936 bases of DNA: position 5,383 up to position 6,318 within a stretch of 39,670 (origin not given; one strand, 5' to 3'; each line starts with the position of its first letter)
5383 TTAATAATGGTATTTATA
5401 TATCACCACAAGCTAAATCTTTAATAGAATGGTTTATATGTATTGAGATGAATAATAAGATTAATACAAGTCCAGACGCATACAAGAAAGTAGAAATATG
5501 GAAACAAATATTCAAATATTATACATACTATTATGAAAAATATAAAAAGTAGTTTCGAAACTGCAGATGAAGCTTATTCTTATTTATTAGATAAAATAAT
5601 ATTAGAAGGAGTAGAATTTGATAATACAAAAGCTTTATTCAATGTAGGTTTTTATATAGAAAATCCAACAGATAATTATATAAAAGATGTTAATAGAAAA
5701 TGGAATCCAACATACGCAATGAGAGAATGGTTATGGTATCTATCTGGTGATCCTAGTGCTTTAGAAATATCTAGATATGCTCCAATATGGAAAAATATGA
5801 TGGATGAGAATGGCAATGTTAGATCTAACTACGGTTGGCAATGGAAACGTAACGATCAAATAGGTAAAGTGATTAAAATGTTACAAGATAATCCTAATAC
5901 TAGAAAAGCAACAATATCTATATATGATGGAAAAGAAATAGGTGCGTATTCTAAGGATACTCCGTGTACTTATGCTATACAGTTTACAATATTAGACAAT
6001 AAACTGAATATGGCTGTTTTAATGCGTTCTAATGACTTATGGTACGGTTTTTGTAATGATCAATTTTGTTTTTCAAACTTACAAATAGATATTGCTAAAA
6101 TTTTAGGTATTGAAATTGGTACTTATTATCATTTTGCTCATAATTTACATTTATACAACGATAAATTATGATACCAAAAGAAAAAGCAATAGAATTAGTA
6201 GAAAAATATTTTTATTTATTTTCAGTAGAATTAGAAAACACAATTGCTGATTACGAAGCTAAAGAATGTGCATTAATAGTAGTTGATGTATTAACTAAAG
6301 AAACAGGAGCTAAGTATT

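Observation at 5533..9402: Possible cytosine C5-modification pathway: minimal TS-family enzyme with dCMP-type Asp plus two MazG-like NTP pyrophosphatases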

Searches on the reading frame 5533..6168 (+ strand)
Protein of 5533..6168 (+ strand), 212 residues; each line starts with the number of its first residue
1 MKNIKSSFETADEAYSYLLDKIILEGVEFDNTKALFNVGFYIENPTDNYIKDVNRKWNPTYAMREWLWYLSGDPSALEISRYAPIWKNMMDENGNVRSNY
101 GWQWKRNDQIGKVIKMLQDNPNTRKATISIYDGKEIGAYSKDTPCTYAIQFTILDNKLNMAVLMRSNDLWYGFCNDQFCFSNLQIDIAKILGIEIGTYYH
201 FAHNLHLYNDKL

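Call 3: search_protein_families(library=pfam, proteins=[window:5533-6168:+], max_evalue=0.1)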
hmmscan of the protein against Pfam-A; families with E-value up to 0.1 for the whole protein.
window:5533-6168:+ (212 aa): 1 family
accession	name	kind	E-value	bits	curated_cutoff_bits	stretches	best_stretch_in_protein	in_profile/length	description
PF00303.24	Thymidylat_synt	-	2.5e-26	92.8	24.3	1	55-211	48-214/266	Thymidylate synthase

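Call 4: search_protein_families(library=phrogs, proteins=[window:5533-6168:+], max_evalue=0.01)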
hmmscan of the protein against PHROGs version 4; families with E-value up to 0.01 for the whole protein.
window:5533-6168:+ (212 aa): 4 families
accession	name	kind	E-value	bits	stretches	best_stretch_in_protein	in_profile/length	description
phrog_5131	-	DNA, RNA and nucleotide metabolism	3.7e-41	142.6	1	9-211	7-220/357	thymidylate synthase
phrog_160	-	DNA, RNA and nucleotide metabolism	1.5e-40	140.1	1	6-210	27-255/335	thymidylate synthase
phrog_3676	-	DNA, RNA and nucleotide metabolism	2.9e-31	110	1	29-211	35-230/351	thymidylate synthase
phrog_5682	-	DNA, RNA and nucleotide metabolism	1.1e-17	65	1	67-211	8-154/209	thymidylate synthase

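Call 5: search_solved_structures(query=window:5533-6168:+, max_evalue=0.01, show_alignments=5)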
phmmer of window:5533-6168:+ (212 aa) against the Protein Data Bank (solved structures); distinct sequences matched with E-value up to 0.01: 124 (the best 60 are shown).
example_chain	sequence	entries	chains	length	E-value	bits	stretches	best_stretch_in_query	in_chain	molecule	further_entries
5b6d_A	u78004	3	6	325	6.1e-23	84.7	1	35-210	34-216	CMP 5-hydroxymethylase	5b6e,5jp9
5jnh_A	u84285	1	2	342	6.2e-23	84.6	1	34-210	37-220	CMP 5-hydroxymethylase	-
6auj_A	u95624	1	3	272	7.1e-19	71.4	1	60-210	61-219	Thymidylate synthase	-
3ix6_A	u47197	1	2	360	2.6e-16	63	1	54-210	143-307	Thymidylate synthase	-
1bko_A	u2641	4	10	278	7.1e-14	55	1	57-209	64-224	THYMIDYLATE SYNTHASE A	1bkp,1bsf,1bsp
1b02_A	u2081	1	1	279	7.1e-14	55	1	57-209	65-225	PROTEIN (THYMIDYLATE SYNTHASE)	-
1an5_A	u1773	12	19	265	8.5e-14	54.8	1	16-210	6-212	THYMIDYLATE SYNTHASE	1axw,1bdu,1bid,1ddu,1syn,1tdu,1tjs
6cdz_A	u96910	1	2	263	8.8e-14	54.7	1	17-210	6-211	Thymidylate synthase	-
2tsc_A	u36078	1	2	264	8.8e-14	54.7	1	17-210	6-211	THYMIDYLATE SYNTHASE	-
1qqq_A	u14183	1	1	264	8.9e-14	54.7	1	17-210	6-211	THYMIDYLATE SYNTHASE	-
1aob_A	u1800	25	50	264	8.9e-14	54.7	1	17-210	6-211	THYMIDYLATE SYNTHASE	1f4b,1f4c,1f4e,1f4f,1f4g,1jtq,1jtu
2vet_A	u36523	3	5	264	1.2e-13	54.3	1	18-210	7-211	THYMIDYLATE SYNTHASE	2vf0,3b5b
1jg0_A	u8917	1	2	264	1.2e-13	54.2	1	17-210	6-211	thymidylate synthase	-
1b49_A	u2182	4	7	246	1.2e-13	54.2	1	58-177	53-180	PROTEIN (DEOXYCYTIDYLATE HYDROXYMETHYLASE) | Deoxycytidylate 5-hydroxymethyltransferase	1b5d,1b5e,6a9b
1bq1_A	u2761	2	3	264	2e-13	53.5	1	17-210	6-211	THYMIDYLATE SYNTHASE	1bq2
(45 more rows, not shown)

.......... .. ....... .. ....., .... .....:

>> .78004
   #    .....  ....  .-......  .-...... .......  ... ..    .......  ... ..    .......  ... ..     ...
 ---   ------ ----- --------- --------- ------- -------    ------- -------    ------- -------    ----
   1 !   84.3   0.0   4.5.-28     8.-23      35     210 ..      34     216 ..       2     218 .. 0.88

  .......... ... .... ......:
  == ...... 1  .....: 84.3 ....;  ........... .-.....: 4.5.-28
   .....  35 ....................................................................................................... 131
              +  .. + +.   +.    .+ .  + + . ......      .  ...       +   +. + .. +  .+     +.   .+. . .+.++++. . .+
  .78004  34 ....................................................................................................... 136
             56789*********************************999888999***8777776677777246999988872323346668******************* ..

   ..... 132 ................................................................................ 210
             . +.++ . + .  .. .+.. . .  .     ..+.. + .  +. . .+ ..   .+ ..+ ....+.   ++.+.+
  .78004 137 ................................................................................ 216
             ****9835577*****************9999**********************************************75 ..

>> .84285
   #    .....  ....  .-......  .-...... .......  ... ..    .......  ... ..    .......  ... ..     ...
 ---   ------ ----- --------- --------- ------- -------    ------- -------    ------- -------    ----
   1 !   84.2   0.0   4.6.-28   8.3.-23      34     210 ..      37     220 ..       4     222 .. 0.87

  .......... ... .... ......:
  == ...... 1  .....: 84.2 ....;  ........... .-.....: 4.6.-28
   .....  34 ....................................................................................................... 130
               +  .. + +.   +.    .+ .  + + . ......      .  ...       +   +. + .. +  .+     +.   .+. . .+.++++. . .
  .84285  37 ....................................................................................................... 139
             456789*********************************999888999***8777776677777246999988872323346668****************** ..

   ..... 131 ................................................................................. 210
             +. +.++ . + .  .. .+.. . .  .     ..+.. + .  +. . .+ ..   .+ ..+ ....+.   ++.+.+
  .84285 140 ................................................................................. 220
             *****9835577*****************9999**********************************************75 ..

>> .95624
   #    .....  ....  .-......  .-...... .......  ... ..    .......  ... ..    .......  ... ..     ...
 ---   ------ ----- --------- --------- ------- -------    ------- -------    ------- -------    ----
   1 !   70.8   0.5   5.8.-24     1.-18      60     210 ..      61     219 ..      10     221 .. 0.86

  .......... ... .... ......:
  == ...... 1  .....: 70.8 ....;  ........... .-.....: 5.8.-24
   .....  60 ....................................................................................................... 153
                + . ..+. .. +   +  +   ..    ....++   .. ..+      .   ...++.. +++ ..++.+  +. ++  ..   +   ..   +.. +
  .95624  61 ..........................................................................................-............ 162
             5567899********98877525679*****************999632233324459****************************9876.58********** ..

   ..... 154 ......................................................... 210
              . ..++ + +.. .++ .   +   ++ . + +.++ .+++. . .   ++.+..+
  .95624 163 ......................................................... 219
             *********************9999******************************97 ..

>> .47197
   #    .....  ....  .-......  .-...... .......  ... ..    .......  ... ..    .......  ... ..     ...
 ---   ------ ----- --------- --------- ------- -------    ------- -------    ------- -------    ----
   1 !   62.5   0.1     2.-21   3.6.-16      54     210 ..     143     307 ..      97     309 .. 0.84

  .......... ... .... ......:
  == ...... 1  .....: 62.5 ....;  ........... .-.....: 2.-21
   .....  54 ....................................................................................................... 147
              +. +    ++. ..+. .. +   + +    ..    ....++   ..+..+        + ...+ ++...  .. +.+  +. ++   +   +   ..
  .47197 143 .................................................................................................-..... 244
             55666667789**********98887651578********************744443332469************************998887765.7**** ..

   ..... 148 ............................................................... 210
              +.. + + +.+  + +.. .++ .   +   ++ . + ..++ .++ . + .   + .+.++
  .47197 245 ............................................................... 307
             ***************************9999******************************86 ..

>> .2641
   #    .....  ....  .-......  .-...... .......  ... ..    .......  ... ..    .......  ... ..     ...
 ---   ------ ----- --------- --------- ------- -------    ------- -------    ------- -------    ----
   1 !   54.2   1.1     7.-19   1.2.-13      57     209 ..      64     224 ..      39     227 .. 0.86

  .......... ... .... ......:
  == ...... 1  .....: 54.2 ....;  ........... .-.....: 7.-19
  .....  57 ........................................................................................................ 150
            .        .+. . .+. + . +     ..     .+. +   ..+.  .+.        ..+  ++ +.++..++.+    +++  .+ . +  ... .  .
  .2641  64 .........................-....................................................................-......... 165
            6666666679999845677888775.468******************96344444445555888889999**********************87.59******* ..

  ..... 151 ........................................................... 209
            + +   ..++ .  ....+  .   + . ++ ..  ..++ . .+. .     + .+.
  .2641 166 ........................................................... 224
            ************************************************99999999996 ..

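Call 6: search_protein_families(library=ncbifam, proteins=[window:5533-6168:+], max_evalue=0.1)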
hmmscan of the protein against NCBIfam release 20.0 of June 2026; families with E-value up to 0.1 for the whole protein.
window:5533-6168:+ (212 aa): 7 families
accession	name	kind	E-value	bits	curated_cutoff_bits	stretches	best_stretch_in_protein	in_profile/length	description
NF002495.0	PRK01827.1-1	equivalog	4.4e-24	85.5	327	1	62-211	67-224/279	thymidylate synthase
NF002497.0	PRK01827.1-3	equivalog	3.1e-21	75.9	327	1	63-211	56-212/264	thymidylate synthase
TIGR03283.1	thy_syn_methano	equivalog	1.5e-17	63.8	174.55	1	100-210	90-196/201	thymidylate synthase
NF002499.0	PRK01827.1-5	equivalog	3.7e-17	62.4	405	1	62-211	55-212/264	thymidylate synthase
TIGR03284.1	thym_sym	equivalog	2e-15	56.7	108.35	1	89-211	115-244/296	thymidylate synthase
NF002496.0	PRK01827.1-2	equivalog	3.2e-14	52.7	325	1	91-211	139-266/318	thymidylate synthase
NF002498.0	PRK01827.1-4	equivalog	3.7e-10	39.6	427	1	90-212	101-227/283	thymidylate synthase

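Call 8: search_dna_similar(query=window:5533-6168:+, collection=phages, mode=protein, max_rows=40)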
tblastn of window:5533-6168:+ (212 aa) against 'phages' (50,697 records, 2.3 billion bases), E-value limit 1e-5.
Records with a match: 2293; places in all: 2349; records where one place covers at least 80% of the query: 886.
Best place of each record, by identity: <60% 2293.
By first word of the organism name: Escherichia 493; Klebsiella 303; Salmonella 272; Bacillus 186; Pseudomonas 101; Enterococcus 87; Shigella 70; Aeromonas 70; Microbacterium 46; Rhizobium 42; and 80 more.
By host as written in the record: - 256; Escherichia coli 208; Klebsiella pneumoniae 106; Salmonella enterica 41; Salmonella enterica subsp. enterica serovar Enteritidis PT1 37; Pseudomonas aeruginosa 35; Bacillus subtilis 31; Pseudomonas aeruginosa PAO1 29; and 593 more.
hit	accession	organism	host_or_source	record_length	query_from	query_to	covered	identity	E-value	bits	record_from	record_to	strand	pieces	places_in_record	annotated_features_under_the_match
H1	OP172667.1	Bacteroides phage BF486P2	Bacteroides fragilis DA486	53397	2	212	100%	49.5%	4e-57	199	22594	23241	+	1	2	deoxycytidylate 5-hydroxymethyltransferase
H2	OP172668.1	Bacteroides phage BF486P3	Bacteroides fragilis DA486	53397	2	212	100%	49.5%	4e-57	199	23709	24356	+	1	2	deoxycytidylate 5-hydroxymethyltransferase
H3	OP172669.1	Bacteroides phage BF494P1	Bacteroides fragilis DA494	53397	2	212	100%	49.5%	4e-57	199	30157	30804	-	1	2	deoxycytidylate 5-hydroxymethyltransferase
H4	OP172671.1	Bacteroides phage BF503P2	Bacteroides fragilis DA503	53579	3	212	99%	48.6%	4e-57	199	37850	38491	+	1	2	deoxycytidylate 5-hydroxymethyltransferase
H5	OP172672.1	Bacteroides phage BF503P4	Bacteroides fragilis DA503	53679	3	212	99%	48.6%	5e-57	199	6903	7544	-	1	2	deoxycytidylate 5-hydroxymethyltransferase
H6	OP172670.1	Bacteroides phage BF503P1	Bacteroides fragilis DA503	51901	3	212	99%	48.6%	7e-57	199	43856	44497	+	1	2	deoxycytidylate 5-hydroxymethyltransferase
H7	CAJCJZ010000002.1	Enterococcus phage vB_EfaS_140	Gamoneu cheese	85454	8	208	95%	39.2%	8e-35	135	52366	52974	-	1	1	Thymidylate synthase (EC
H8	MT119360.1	Enterococcus phage nattely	Enterococcus faecalis ATCC 700802 / V583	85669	8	208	95%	39.2%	2e-34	134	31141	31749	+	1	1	hypothetical protein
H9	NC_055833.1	Enterococcus phage nattely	Enterococcus faecalis ATCC 700802 / V583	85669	8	208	95%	39.2%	2e-34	134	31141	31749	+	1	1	thymidylate synthase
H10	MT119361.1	Enterococcus phage vipetofem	Enterococcus faecalis ATCC 700802 / V583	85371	8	208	95%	36.8%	2e-33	131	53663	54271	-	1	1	hypothetical protein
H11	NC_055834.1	Enterococcus phage vipetofem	Enterococcus faecalis ATCC 700802 / V583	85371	8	208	95%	36.8%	2e-33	131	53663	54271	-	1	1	thymidylate synthase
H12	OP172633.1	Agathobaculum phage AB434P2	Agathobaculum butyriciproducens DA434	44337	42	208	79%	44.1%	4e-33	130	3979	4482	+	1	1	deoxyuridylate hydroxymethyltransferase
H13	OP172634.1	Agathobaculum phage AB434P3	Agathobaculum butyriciproducens DA434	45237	42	208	79%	44.1%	4e-33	130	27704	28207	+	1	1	deoxyuridylate hydroxymethyltransferase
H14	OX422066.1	Enterococcus phage Planchet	-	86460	7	209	96%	35.9%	3e-32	128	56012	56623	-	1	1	Thymidilate synthase/pyrimidine hydroxymethylase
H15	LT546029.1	Enterococcus phage VFW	-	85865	8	208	95%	36.3%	1e-32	129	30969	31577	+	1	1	Thymidylate synthase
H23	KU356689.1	Pseudomonas phage ZC01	Pseudomonas aeruginosa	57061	1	208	98%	31.2%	4e-22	99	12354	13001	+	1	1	deoxyuridylate hydroxymethyltransferase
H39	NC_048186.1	Escherichia phage vB_EcoM_KWBSE43-6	Escherichia coli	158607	27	212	88%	33.7%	6e-23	101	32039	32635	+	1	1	thymidylate synthase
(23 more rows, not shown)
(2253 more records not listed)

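Call 9: get_annotated_region(hit=H1, flank=9000)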
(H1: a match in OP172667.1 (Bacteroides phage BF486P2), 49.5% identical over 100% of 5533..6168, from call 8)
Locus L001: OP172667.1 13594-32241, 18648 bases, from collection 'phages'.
description: Bacteroides phage BF486P2, complete genome.
organism: Bacteroides phage BF486P2 (NCBI taxid 2968550)
taxonomy: Viruses; Duplodnaviria; Heunggongvirae; Uroviricota; Caudoviricetes
host: Bacteroides fragilis DA486; source: municipal sewage; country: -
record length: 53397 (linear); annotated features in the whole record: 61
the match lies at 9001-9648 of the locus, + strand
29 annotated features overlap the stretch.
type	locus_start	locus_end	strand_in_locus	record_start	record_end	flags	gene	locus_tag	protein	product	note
CDS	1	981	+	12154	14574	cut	-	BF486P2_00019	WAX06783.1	hypothetical protein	-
CDS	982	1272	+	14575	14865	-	-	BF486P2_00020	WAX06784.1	hypothetical protein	-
CDS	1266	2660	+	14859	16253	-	-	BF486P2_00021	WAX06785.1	hypothetical protein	-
CDS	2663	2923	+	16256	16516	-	-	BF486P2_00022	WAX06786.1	hypothetical protein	-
CDS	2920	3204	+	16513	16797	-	-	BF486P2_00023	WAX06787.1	hypothetical protein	-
CDS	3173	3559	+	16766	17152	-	-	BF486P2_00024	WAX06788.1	hypothetical protein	-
CDS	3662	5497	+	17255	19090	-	-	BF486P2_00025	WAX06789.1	hypothetical protein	-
CDS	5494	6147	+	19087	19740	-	-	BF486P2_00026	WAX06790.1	hypothetical protein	-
CDS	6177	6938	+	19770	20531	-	-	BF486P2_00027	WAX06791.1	deoxycytidylate 5-hydroxymethyltransferase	-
CDS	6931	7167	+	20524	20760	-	-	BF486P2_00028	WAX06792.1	hypothetical protein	-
CDS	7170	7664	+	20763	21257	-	dut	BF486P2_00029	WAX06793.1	deoxyuridine 5'-triphosphate nucleotidohydrolase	-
CDS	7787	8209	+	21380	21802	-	-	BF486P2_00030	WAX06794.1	hypothetical protein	-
CDS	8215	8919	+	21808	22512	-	-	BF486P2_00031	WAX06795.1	hypothetical protein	-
CDS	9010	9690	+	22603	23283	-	-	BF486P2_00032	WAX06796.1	deoxycytidylate 5-hydroxymethyltransferase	-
CDS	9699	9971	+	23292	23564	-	-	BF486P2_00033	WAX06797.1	hypothetical protein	-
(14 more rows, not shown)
